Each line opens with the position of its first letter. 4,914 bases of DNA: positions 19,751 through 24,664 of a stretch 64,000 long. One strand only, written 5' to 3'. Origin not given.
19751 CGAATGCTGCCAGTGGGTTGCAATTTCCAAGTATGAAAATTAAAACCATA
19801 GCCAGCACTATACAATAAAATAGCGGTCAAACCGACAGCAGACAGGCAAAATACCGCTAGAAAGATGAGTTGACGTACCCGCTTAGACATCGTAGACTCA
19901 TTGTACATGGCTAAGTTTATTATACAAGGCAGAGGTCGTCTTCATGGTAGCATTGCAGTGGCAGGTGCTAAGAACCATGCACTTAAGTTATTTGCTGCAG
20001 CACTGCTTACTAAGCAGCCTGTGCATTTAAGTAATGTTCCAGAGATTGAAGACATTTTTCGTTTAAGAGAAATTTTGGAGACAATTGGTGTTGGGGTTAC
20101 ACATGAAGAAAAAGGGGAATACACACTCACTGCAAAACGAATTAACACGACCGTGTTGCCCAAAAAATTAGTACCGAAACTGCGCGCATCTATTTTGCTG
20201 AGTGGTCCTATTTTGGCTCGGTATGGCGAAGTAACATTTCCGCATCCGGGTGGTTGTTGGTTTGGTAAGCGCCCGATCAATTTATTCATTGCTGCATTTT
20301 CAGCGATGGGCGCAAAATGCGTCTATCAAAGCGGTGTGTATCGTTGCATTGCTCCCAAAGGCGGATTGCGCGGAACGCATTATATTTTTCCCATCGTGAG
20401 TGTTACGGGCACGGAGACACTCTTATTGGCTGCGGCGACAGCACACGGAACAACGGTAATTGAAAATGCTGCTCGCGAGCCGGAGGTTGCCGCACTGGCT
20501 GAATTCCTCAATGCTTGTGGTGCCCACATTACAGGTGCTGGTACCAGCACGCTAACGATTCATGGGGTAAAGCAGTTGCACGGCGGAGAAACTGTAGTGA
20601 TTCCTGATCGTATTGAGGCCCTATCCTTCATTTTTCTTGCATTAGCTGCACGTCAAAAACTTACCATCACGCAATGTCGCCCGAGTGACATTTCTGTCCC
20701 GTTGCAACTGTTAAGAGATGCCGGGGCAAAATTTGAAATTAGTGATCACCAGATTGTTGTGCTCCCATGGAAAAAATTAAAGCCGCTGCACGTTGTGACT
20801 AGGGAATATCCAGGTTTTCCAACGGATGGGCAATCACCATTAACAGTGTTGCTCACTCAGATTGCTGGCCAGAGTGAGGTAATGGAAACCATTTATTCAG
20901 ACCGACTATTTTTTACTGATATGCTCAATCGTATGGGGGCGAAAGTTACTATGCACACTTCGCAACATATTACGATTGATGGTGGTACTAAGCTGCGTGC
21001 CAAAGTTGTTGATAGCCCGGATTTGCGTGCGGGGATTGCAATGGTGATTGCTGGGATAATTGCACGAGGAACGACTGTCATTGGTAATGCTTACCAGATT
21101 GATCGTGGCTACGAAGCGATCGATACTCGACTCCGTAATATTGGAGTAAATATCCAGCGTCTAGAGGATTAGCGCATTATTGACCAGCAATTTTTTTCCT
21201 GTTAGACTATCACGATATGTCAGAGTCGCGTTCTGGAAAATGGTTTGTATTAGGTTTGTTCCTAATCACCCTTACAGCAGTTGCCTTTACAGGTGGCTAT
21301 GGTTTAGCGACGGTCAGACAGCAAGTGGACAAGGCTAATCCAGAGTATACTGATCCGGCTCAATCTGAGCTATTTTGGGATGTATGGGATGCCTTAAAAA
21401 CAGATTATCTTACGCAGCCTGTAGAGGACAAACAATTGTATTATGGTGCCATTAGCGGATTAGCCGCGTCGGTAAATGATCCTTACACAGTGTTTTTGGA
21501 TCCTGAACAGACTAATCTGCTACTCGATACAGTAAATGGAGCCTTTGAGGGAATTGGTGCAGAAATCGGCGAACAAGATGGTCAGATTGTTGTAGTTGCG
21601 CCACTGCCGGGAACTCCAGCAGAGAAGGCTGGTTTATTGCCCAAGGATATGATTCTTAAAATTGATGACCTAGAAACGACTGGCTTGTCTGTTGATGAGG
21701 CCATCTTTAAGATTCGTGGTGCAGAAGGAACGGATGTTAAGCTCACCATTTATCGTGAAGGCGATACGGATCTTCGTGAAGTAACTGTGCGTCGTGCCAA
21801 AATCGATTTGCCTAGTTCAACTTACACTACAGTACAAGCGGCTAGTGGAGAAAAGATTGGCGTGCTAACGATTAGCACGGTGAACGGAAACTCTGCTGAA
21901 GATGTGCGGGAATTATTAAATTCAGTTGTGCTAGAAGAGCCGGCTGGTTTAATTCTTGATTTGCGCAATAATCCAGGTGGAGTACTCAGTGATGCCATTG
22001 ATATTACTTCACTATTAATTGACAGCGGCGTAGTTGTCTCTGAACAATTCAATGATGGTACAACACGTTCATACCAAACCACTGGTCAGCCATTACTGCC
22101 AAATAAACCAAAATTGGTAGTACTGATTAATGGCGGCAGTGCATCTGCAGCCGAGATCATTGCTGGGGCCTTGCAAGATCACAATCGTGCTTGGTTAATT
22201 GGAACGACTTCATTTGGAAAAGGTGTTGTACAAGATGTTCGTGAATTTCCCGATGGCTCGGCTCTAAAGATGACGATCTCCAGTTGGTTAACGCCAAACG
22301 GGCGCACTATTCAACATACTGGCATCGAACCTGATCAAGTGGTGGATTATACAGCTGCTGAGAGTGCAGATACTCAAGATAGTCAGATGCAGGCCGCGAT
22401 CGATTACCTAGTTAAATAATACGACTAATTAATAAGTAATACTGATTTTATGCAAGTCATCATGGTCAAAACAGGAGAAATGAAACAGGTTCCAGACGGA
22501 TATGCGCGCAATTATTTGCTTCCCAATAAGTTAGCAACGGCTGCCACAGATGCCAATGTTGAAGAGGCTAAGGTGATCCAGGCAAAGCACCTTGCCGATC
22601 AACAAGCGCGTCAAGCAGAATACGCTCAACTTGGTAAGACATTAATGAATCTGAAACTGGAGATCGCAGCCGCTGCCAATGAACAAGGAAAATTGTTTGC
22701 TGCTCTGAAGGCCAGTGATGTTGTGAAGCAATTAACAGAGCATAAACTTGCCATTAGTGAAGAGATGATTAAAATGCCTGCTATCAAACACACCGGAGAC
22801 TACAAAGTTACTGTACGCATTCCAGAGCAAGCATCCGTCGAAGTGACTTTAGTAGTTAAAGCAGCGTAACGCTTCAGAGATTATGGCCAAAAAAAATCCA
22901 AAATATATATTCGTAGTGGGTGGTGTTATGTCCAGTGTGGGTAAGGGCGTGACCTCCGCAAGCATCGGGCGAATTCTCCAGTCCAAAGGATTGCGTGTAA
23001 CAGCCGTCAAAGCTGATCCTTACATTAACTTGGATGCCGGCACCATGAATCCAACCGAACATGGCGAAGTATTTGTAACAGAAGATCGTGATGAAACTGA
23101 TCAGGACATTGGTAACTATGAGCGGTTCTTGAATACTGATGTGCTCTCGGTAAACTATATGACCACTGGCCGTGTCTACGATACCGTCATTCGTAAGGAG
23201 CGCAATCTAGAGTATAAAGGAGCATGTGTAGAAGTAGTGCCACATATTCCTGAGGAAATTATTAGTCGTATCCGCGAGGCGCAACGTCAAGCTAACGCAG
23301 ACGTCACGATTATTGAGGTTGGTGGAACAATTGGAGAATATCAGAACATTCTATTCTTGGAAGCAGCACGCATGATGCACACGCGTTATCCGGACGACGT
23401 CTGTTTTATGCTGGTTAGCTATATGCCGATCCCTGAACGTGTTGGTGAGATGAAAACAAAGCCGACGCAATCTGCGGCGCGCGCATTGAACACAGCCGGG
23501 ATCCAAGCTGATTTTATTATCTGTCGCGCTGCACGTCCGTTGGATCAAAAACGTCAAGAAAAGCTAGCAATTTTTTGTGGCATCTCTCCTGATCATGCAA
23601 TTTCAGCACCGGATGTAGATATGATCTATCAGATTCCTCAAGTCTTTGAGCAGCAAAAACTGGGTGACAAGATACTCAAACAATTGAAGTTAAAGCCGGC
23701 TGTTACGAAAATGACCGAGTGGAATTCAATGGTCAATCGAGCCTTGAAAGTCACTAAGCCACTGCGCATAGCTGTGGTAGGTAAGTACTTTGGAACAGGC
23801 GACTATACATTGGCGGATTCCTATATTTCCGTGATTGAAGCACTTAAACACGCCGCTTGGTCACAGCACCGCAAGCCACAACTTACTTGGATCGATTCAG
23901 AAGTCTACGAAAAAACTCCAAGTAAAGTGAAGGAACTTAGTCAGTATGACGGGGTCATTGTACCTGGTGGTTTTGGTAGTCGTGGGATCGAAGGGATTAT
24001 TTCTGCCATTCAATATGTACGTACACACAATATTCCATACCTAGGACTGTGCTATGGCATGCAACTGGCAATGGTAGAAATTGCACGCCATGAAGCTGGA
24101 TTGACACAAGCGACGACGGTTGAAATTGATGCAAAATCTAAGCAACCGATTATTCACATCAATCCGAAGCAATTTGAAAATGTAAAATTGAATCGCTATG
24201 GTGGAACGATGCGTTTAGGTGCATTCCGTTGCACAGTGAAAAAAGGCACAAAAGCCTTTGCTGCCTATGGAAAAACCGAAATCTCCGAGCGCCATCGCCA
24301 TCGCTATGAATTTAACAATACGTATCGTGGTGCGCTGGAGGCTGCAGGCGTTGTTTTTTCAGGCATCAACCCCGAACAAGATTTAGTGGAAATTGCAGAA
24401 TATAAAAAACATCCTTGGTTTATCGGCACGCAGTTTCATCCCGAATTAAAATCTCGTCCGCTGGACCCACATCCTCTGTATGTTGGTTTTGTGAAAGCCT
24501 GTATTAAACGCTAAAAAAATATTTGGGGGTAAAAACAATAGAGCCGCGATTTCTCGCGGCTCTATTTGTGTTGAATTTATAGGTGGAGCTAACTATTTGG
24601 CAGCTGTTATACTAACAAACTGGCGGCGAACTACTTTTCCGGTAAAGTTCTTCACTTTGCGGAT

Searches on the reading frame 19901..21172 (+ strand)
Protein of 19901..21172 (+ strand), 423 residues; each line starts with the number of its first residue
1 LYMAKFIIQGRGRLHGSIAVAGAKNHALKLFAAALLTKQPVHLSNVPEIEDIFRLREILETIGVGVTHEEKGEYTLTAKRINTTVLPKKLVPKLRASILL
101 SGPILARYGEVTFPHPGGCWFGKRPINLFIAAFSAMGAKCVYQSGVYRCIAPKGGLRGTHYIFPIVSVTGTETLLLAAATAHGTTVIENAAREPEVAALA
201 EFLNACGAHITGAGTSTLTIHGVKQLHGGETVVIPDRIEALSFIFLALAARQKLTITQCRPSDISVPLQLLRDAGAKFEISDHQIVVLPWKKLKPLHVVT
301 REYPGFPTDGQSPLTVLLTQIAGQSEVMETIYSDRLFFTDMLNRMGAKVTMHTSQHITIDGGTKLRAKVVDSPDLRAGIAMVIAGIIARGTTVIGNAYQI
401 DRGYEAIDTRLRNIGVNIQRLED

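Call 31: search_protein_families(library=pfam, proteins=[window:19901-21172:+], max_evalue=0.00001)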
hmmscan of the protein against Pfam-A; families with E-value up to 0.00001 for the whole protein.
window:19901-21172:+ (423 aa): 1 family
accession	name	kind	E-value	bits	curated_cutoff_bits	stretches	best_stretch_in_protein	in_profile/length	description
PF00275.25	EPSP_synthase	-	3e-77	260.5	22.8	1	9-408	2-414/417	EPSP synthase (3-phosphoshikimate 1-carboxyvinyltransferase)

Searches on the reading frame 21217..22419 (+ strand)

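Call 97: search_protein_families(library=pfam, proteins=[window:21217-22419:+], max_evalue=0.0001)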
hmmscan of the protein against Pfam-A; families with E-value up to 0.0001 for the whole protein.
window:21217-22419:+ (400 aa): 5 families
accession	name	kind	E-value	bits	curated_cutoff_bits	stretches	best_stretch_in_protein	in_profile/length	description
PF03572.23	Peptidase_S41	-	8.3e-50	169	24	1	213-376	1-165/165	Peptidase family S41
PF17820.7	PDZ_6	-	5.2e-11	42.6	27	1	125-180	1-54/54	PDZ domain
PF13180.12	PDZ_2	-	1.1e-10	42.1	27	1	113-191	3-80/80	PDZ domain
PF00595.29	PDZ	-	1.7e-08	35.1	23.2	1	111-178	10-80/81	PDZ domain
PF22694.1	CtpB_N-like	-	6.6e-07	30.1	27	1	48-97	36-84/85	Activating protease CtpB N-terminal domain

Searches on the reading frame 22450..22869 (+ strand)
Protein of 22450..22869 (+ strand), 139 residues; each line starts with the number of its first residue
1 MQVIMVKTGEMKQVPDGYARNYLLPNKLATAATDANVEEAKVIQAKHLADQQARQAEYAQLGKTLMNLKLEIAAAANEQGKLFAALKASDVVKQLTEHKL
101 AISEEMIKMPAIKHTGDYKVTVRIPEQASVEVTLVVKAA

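Call 97: search_protein_families(library=pfam, proteins=[window:22450-22869:+], max_evalue=0.0001)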
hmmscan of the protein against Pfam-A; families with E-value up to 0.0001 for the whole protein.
window:22450-22869:+ (139 aa): 2 families
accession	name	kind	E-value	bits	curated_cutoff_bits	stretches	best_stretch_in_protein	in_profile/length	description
PF03948.19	Ribosomal_L9_C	-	1.2e-14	55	23.2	1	57-137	2-85/86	Ribosomal protein L9, C-terminal domain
PF01281.25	Ribosomal_L9_N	-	1.5e-12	47.3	20.7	1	7-39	14-46/47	Ribosomal protein L9, N-terminal domain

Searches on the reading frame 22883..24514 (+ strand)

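Call 31: search_protein_families(library=pfam, proteins=[window:22883-24514:+], max_evalue=0.00001)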
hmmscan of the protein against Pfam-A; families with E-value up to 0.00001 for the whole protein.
window:22883-24514:+ (543 aa): 3 families
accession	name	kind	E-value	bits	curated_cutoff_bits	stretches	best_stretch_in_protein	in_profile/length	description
PF06418.20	CTP_synth_N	-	9.5e-102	340.3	26.1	1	7-270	1-265/265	CTP synthase N-terminus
PF00117.34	GATase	-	7.2e-35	120.8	22.8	1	310-538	2-189/190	Glutamine amidotransferase class-I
PF01656.29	CbiA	-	9.2e-07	29.3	25.4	1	13-155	4-54/125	CobQ/CobB/MinD/ParA nucleotide binding domain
